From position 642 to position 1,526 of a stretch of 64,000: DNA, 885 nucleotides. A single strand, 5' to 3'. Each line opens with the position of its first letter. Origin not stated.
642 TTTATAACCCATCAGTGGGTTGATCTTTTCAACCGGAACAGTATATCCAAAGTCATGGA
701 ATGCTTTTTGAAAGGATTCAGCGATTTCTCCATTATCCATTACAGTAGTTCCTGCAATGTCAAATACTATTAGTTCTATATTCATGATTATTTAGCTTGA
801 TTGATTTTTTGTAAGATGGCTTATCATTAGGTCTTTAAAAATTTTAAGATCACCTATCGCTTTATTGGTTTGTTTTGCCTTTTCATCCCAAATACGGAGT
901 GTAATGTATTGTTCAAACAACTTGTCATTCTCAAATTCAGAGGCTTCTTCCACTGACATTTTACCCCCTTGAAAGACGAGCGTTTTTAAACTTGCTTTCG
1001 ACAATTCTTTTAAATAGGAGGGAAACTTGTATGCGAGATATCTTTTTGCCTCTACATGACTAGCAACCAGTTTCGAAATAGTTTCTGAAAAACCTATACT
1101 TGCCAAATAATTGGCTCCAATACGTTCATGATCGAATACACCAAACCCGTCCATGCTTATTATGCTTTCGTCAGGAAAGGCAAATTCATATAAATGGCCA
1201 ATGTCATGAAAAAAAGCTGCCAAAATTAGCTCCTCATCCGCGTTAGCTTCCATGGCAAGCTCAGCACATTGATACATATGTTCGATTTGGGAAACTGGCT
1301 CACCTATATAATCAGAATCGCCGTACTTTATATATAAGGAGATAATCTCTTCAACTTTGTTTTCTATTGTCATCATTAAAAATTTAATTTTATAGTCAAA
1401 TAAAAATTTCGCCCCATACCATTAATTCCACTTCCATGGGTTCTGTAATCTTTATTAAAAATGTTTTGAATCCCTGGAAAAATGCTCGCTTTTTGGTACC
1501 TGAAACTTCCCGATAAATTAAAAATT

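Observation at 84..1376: PhnZ-like HD protein and PhnX-like hydrolase pair without PhnW or PhnY partners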

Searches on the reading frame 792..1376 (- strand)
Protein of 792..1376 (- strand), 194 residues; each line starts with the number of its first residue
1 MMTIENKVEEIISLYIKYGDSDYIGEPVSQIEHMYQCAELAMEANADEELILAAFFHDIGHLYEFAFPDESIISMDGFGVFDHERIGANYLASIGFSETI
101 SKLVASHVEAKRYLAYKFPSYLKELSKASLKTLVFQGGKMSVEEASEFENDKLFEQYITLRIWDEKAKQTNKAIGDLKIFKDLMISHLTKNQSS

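Call 3: search_protein_families(library=pfam, proteins=[window:792-1376:-], max_evalue=0.01)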
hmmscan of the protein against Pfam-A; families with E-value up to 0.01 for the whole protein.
window:792-1376:- (194 aa): 2 families
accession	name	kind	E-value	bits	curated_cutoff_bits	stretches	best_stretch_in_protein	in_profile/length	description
PF01966.28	HD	-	1.2e-10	42.2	22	1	31-112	2-90/116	HD domain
PF05153.21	MIOX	-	0.0013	18.8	25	1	26-67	55-96/249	Myo-inositol oxygenase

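Call 4: search_protein_families(library=ncbifam, proteins=[window:792-1376:-], max_evalue=0.01)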
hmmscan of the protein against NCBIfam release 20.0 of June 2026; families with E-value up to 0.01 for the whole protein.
window:792-1376:- (194 aa): 6 families
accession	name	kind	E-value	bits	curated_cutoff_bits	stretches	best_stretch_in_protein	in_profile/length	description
TIGR03276.1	Phn-HD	hypoth_equivalog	4.5e-58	195.7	214.6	1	7-188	3-179/179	phosphonate degradation HD-domain oxygenase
NF049941.1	HyMthAminphonOxyTmpB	equivalog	7.1e-38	130.2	300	1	3-182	3-177/188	(R)-1-hydroxy-2-trimethylaminoethylphosphonate oxygenase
NF052439.1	HMPDioxPhnZ1GIM8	equivalog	5.4e-31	107.6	300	1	3-186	18-196/199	hydroxymethylphosphonate dioxygenase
TIGR00277.1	HDIG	domain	2.4e-09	36.9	27.6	1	37-109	16-83/84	HDIG domain-containing metalloprotein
NF001594.0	PRK00394.1-3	equivalog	0.0032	16.9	278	0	103-149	24-70/182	TATA-box-binding protein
NF001592.0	PRK00394.1-1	equivalog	0.0079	15.7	270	0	102-149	26-73/194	TATA-box-binding protein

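Call 8: find_encoding_contigs(protein=window:792-1376:-, flank=10000, max_places=6)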
Protein window:792-1376:- (194 aa): 17 contigs read that carry it; 6 places shown.
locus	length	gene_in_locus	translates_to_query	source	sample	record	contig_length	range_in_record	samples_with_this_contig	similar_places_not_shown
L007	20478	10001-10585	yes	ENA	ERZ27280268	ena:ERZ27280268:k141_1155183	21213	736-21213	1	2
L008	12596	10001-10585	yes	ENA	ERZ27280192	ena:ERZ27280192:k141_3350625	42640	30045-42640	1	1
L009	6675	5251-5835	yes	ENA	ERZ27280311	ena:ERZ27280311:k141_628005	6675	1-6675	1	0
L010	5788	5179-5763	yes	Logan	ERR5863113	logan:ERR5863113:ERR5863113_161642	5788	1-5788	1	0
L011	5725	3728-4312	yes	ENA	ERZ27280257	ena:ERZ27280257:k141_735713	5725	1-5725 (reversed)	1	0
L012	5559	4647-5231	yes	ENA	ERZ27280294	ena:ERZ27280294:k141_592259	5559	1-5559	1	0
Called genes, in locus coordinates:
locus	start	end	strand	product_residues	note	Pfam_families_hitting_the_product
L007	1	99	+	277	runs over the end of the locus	?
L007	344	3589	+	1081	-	PF13620:CarboxypepD_reg (weak), PF13715:CarbopepD_reg_2, PF07715:Plug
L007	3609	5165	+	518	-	PF12741:SusD-like, PF12771:SusD-like_2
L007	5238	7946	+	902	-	PF22494:choice_anch_I (faint), PF04185:Phosphoesterase (faint)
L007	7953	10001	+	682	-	PF07715:Plug, PF00593:TonB_dep_Rec_b-barrel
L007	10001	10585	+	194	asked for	PF01966:HD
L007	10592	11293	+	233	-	PF00702:Hydrolase, PF13419:HAD_2, PF13242:Hydrolase_like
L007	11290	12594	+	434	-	PF18943:DUF5690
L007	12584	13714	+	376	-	PF00890:FAD_binding_2 (weak), PF01266:DAO, PF01946:Thi4 (faint), PF07992:Pyr_redox_2 (faint), PF13450:NAD_binding_8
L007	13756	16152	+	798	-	PF02239:Cytochrom_D1 (faint), PF10282:Lactonase (faint), PF22494:choice_anch_I (faint), PF23381:Beta-prop_IFT122_1st (faint), PF24807:WD40_CDC20-Fz (faint), PF23414:Beta-prop_EML_2 (weak), PF25174:Beta-prop_THOC3 (weak), PF04185:Phosphoesterase (weak), +1 more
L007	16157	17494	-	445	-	PF01882:DUF58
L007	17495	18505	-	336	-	PF00493:MCM, PF20030:bpMoxR, PF00004:AAA (weak), PF07726:AAA_3, PF07728:AAA_5, PF17863:AAA_lid_2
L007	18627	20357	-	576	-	-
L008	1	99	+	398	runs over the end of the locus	PF13439:Glyco_transf_4, PF00534:Glycos_transf_1, PF13692:Glyco_trans_1_4, PF13524:Glyco_trans_1_2 (weak)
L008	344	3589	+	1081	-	PF13620:CarboxypepD_reg (weak), PF13715:CarbopepD_reg_2, PF07715:Plug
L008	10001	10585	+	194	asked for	PF01966:HD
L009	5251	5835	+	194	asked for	PF01966:HD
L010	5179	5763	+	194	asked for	PF01966:HD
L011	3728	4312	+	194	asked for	PF01966:HD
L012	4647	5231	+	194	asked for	PF01966:HD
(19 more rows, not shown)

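Call 25: search_solved_structures(query=window:792-1376:-, show_alignments=3, max_evalue=0.001)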
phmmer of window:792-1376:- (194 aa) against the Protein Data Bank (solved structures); distinct sequences matched with E-value up to 0.001: 4.
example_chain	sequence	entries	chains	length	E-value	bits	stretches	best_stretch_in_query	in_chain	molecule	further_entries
4mlm_A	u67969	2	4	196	2.9e-47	164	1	5-193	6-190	Predicted HD phosphohydrolase PhnZ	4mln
4n71_A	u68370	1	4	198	3.2e-47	163.9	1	5-193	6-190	Predicted HD phosphohydrolase PhnZ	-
4n6w_A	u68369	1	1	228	6.3e-47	163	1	5-192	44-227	Predicted HD phosphohydrolase PhnZ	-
6npa_A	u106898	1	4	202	3.8e-29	105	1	6-180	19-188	TmpB, (R)-1-hydroxy-2-trimethylaminoethylphosphonate oxygenase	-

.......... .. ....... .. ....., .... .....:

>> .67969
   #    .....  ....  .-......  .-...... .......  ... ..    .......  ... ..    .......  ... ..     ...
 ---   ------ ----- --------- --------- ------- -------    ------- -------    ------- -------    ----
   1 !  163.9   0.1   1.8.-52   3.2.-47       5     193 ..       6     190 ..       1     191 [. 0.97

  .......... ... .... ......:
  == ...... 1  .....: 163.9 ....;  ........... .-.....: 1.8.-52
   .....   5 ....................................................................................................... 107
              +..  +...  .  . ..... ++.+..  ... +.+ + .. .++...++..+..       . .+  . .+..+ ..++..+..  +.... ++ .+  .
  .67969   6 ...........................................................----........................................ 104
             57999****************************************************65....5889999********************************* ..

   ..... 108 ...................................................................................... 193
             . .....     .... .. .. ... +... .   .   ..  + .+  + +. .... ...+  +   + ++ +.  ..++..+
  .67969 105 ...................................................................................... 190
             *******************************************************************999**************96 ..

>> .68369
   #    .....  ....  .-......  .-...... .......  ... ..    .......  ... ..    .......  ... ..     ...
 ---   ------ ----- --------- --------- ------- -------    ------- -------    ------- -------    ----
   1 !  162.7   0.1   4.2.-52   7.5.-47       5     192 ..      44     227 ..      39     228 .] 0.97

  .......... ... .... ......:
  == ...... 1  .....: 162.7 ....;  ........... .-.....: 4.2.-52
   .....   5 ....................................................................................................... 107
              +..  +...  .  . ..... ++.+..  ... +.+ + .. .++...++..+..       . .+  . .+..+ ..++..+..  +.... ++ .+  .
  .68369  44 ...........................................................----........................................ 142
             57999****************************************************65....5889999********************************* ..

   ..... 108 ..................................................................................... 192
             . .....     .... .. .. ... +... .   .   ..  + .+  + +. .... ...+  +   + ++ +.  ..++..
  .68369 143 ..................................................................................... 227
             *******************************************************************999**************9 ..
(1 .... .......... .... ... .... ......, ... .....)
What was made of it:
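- The HD protein scores 164 bits against PhnZ but 105 against TmpB (call 25).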

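Call 28: find_homologous_proteins(query=window:792-1376:-, max_evalue=1e-10)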
Query window:792-1376:- (194 aa): 2826 proteins with E <= 1e-10 among 2889 candidates; the best 120 are listed.
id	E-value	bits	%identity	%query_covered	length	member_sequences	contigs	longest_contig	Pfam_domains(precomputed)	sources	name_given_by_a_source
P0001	1.4e-109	382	91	99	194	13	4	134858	PF01966.29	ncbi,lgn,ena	-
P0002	1.4e-99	349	81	98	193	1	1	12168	PF01966.29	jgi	-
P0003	2.0e-89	316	73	97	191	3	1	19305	PF01966.29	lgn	-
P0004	3.3e-82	293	68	98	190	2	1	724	PF01966.29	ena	-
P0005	1.5e-76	274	65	99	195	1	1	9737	PF01966.29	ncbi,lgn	ncbi:MAG: phosphonate degradation HD-domain oxygenase [Bacteroidia bacterium]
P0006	5.8e-75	269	64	99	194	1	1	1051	PF01966.29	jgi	jgi:phosphonate degradation associated HDIG domain protein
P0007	7.5e-72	259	62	97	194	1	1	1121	PF01966.29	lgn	-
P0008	7.8e-71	256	63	98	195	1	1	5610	PF01966.29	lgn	-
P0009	2.6e-70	254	62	95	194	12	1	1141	PF01966.29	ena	-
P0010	3.6e-70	253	61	97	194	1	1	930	PF01966.29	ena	-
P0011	4.8e-70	253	62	96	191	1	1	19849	PF01966.29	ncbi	-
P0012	5.0e-70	253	60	97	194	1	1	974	PF01966.29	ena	-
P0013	5.6e-70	253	60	98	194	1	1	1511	PF01966.29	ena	-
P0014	7.6e-70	252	60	97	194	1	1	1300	PF01966.29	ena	-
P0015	1.1e-69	252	61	95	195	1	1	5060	PF01966.29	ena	-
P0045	5.4e-68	246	58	98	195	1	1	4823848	PF01966.29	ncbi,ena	-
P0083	6.9e-66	239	58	95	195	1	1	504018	PF01966.29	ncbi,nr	ncbi:MAG: HD domain-containing protein [Bacteroidetes bacterium]|nr:HD domain-containing protein [Ba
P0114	4.0e-64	234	58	98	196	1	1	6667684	PF01966.29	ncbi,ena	-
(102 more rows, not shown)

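Call 30: find_encoding_contigs(protein=P0045, flank=10000, max_places=1)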
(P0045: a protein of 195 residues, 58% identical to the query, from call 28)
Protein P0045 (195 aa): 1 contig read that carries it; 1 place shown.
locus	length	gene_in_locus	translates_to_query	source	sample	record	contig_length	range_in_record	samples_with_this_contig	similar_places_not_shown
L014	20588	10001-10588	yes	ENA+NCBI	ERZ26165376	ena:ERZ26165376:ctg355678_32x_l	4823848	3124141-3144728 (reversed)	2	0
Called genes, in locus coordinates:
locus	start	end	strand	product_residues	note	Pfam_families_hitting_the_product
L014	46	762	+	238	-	PF00578:AhpC-TSA (weak), PF02630:SCO1-SenC, PF08534:Redoxin (weak)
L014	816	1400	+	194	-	PF04238:DUF420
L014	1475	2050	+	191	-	PF12844:HTH_19, PF13443:HTH_26 (weak), PF01381:HTH_3, PF02311:AraC_binding (faint), PF07883:Cupin_2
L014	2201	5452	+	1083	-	PF13620:CarboxypepD_reg, PF13715:CarbopepD_reg_2, PF07715:Plug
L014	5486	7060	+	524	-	PF12741:SusD-like, PF12771:SusD-like_2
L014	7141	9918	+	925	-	PF22494:choice_anch_I (faint), PF04185:Phosphoesterase (weak)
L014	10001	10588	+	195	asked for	PF01966:HD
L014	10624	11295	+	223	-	PF00702:Hydrolase, PF13419:HAD_2, PF13242:Hydrolase_like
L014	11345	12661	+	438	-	PF18943:DUF5690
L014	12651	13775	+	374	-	PF00070:Pyr_redox (faint), PF01266:DAO, PF07992:Pyr_redox_2 (faint), PF13450:NAD_binding_8 (faint)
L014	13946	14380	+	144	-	PF22381:Staph_reg_Sar_Rot (weak), PF12802:MarR_2, PF01047:MarR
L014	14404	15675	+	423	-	PF05977:MFS_3, PF07690:MFS_1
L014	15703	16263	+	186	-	PF00857:Isochorismatase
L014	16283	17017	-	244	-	-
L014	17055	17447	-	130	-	PF01035:DNA_binding_1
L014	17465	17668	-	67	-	PF17653:DUF5522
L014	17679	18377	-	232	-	PF24675:NpmA (weak), PF02390:Methyltransf_4, PF13847:Methyltransf_31 (weak), PF13649:Methyltransf_25 (weak)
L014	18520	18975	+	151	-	-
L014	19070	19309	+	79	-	-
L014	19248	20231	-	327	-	PF03308:MeaB, PF00009:GTP_EFTU (faint), PF02492:cobW (faint)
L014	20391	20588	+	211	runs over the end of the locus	PF02190:LON_substr_bdg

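Call 31: find_encoding_contigs(protein=P0114, flank=10000, max_places=1)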
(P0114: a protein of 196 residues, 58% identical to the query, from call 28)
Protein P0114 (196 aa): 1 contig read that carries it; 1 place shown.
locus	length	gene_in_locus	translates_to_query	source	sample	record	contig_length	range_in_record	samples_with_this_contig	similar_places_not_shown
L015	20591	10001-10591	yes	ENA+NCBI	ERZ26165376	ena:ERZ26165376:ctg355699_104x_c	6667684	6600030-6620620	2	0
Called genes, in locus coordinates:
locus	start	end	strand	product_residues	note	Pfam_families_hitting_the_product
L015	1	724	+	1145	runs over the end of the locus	PF13620:CarboxypepD_reg (weak), PF13715:CarbopepD_reg_2, PF07715:Plug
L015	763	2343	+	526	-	PF12771:SusD-like_2, PF12741:SusD-like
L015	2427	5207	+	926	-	PF22494:choice_anch_I (faint), PF04185:Phosphoesterase (faint)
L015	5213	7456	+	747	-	PF07715:Plug, PF00593:TonB_dep_Rec_b-barrel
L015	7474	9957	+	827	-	PF08450:SGL (faint), PF10282:Lactonase (faint), PF21783:YNCE, PF22494:choice_anch_I (faint), PF23414:Beta-prop_EML_2 (faint), PF25174:Beta-prop_THOC3 (faint), PF04185:Phosphoesterase (weak)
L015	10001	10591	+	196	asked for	PF01966:HD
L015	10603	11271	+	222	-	PF00702:Hydrolase, PF13419:HAD_2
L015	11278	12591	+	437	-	PF18943:DUF5690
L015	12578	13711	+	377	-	PF01266:DAO, PF13450:NAD_binding_8 (weak)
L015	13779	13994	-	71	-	-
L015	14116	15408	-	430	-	PF22807:TrAA12, PF23500:DUF7133, PF07995:GSDH, PF22807:TrAA12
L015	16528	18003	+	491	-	PF02324:Glyco_hydro_70 (weak), PF00128:Alpha-amylase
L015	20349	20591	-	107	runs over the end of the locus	-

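Call 32: find_encoding_contigs(protein=P0083, flank=10000, max_places=1)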
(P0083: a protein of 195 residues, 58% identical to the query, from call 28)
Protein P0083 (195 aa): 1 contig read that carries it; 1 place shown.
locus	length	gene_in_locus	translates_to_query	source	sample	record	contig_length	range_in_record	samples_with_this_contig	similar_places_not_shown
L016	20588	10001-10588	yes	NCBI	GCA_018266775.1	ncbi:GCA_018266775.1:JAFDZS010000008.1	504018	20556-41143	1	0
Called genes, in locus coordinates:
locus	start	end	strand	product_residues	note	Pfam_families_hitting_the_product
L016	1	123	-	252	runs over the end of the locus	PF01522:Polysacc_deac_1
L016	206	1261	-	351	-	PF01073:3Beta_HSD, PF01370:Epimerase, PF02719:Polysacc_synt_2, PF04321:RmlD_sub_bind, PF07993:NAD_binding_4 (faint), PF16363:GDP_Man_Dehyd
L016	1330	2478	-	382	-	PF01384:PHO4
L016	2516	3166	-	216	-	PF01865:PhoU_div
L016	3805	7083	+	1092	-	PF13620:CarboxypepD_reg, PF13715:CarbopepD_reg_2, PF25020:TTR_TEN1-4 (faint), PF07715:Plug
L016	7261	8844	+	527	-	PF12771:SusD-like_2, PF12741:SusD-like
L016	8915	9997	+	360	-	PF01663:Phosphodiest (weak)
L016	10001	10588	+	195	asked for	PF01966:HD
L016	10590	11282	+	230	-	PF00702:Hydrolase, PF13419:HAD_2, PF13242:Hydrolase_like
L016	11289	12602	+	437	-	PF18943:DUF5690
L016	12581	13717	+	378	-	PF01266:DAO, PF13450:NAD_binding_8 (weak)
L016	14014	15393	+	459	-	PF01654:Cyt_bd_oxida_I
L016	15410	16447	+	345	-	PF02322:Cyt_bd_oxida_II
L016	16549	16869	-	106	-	PF02311:AraC_binding (weak), PF07883:Cupin_2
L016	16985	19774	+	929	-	PF13620:CarboxypepD_reg, PF13715:CarbopepD_reg_2, PF07715:Plug, PF00593:TonB_dep_Rec_b-barrel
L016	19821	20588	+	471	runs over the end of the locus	PF28492:Beta_helix_4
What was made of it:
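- On Bacteroidota phosphate utilisation system (PUS / PusCD cluster): Only indirect evidence: in L016 the homologous locus lies next to PHO4 and PhoU_div genes (call 32).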

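Call 51: search_protein_families(library=ncbifam, proteins=[L014:10624-11295:+, L015:10603-11271:+, L016:10590-11282:+, P0045, P0083], max_evalue=1e-25)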
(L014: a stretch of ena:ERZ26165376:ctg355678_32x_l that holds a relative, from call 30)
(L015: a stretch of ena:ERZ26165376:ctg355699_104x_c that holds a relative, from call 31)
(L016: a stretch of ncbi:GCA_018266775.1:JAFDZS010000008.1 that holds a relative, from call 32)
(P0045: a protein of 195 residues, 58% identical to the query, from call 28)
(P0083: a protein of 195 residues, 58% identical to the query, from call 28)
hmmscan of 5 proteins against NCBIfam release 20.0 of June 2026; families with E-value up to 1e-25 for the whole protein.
L014:10624-11295:+ (223 aa): 2 families
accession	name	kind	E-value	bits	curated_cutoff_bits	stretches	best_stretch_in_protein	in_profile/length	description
TIGR03351.1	PhnX-like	hypoth_equivalog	4.9e-69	232.6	218.9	1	2-222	1-219/220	phosphonatase-like hydrolase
TIGR01422.2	phosphonatase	equivalog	1.3e-35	122.9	220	1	2-199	1-205/251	phosphonoacetaldehyde hydrolase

L015:10603-11271:+ (222 aa): 2 families
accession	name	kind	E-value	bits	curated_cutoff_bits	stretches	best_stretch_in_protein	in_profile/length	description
TIGR03351.1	PhnX-like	hypoth_equivalog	2.8e-69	233.4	218.9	1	2-221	1-218/220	phosphonatase-like hydrolase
TIGR01422.2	phosphonatase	equivalog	5.3e-35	120.9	220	1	2-197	1-203/251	phosphonoacetaldehyde hydrolase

L016:10590-11282:+ (230 aa): 2 families
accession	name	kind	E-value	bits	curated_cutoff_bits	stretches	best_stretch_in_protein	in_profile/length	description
TIGR03351.1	PhnX-like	hypoth_equivalog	7.5e-56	189.5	218.9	1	3-225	1-218/220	phosphonatase-like hydrolase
TIGR01422.2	phosphonatase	equivalog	4.8e-37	127.6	220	1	3-201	1-203/251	phosphonoacetaldehyde hydrolase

P0045 (195 aa): 3 families
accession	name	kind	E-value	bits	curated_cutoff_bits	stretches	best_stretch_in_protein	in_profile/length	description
TIGR03276.1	Phn-HD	hypoth_equivalog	4.1e-64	215.4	214.6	1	9-189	3-178/179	phosphonate degradation HD-domain oxygenase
NF049941.1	HyMthAminphonOxyTmpB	equivalog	5.3e-41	140.4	300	1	15-187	13-180/188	(R)-1-hydroxy-2-trimethylaminoethylphosphonate oxygenase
NF052439.1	HMPDioxPhnZ1GIM8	equivalog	3.5e-36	124.6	300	1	7-188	20-196/199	hydroxymethylphosphonate dioxygenase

P0083 (195 aa): 3 families
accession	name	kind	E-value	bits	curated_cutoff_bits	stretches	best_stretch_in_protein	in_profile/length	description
TIGR03276.1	Phn-HD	hypoth_equivalog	1.2e-62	210.6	214.6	1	8-190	2-179/179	phosphonate degradation HD-domain oxygenase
NF049941.1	HyMthAminphonOxyTmpB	equivalog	4.9e-45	153.6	300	1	13-186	11-179/188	(R)-1-hydroxy-2-trimethylaminoethylphosphonate oxygenase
NF052439.1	HMPDioxPhnZ1GIM8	equivalog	9.5e-35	119.9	300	1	14-187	27-195/199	hydroxymethylphosphonate dioxygenase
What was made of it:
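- On PhnX-like hydrolase (TIGR03351, hypothetical equivalog): The relatives in L014 and L015 pass at 232.6 and 233.4 bits (call 51).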

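Call 68: find_related_loci(query=A1, collection=metagenome_contigs, flank=8000)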
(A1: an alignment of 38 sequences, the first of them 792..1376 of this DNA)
Query A1 (194 aa) in metagenome_contigs; peptide patterns used: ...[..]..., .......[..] (x = any residue, [..] = any of these).
600 stretches matched a pattern (row limit reached: there are more); 359 encode a relative of the query (tblastn E <= 1e-3); the best 80 are kept; 80 distinct loci.
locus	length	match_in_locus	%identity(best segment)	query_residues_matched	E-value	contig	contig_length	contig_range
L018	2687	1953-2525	59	2-192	1e-76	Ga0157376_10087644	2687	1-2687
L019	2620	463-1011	64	3-188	9e-75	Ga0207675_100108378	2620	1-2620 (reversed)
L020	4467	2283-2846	59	4-191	2e-72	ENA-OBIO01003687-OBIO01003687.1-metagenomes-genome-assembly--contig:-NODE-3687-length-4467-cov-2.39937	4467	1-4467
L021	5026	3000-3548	62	3-188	2e-72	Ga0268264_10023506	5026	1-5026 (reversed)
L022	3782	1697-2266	58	4-193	7e-72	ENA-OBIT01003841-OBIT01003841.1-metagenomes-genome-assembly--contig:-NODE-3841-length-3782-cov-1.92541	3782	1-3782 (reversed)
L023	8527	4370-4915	61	8-192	8e-72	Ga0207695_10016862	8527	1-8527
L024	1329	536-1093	60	1-189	2e-76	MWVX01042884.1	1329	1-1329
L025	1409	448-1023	59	2-193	4e-75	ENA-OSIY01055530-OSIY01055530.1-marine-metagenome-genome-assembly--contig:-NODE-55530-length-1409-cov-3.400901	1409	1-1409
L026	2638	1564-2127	60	3-193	1e-71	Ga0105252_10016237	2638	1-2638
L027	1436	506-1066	58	3-189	2e-74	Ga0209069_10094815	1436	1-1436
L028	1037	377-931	58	4-191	1e-75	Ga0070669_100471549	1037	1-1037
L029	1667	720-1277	59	1-189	1e-72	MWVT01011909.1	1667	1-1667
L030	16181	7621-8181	58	3-189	3e-69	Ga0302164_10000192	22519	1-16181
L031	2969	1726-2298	59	1-189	1e-69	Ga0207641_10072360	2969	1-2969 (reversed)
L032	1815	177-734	59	3-191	2e-71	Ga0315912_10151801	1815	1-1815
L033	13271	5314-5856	57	8-191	7e-69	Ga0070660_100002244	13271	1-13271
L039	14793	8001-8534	59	8-188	2e-67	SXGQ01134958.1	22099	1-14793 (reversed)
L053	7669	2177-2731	58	1-190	2e-64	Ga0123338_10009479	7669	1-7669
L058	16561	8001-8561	55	4-193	4e-64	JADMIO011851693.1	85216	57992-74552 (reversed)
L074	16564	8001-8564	54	1-190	1e-62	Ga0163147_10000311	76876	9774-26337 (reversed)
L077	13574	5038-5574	55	1-182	3e-62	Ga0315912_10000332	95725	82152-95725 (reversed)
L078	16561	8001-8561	55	3-192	3e-62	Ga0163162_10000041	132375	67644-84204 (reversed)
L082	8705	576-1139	54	2-192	8e-62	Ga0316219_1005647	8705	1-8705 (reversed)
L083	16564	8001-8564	54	2-192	9e-62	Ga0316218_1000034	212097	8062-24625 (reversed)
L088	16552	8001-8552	53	5-191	1e-61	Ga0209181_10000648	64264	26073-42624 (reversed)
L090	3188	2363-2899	55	1-182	3e-61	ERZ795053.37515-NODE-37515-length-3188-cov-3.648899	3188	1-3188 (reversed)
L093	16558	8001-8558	54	3-191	7e-61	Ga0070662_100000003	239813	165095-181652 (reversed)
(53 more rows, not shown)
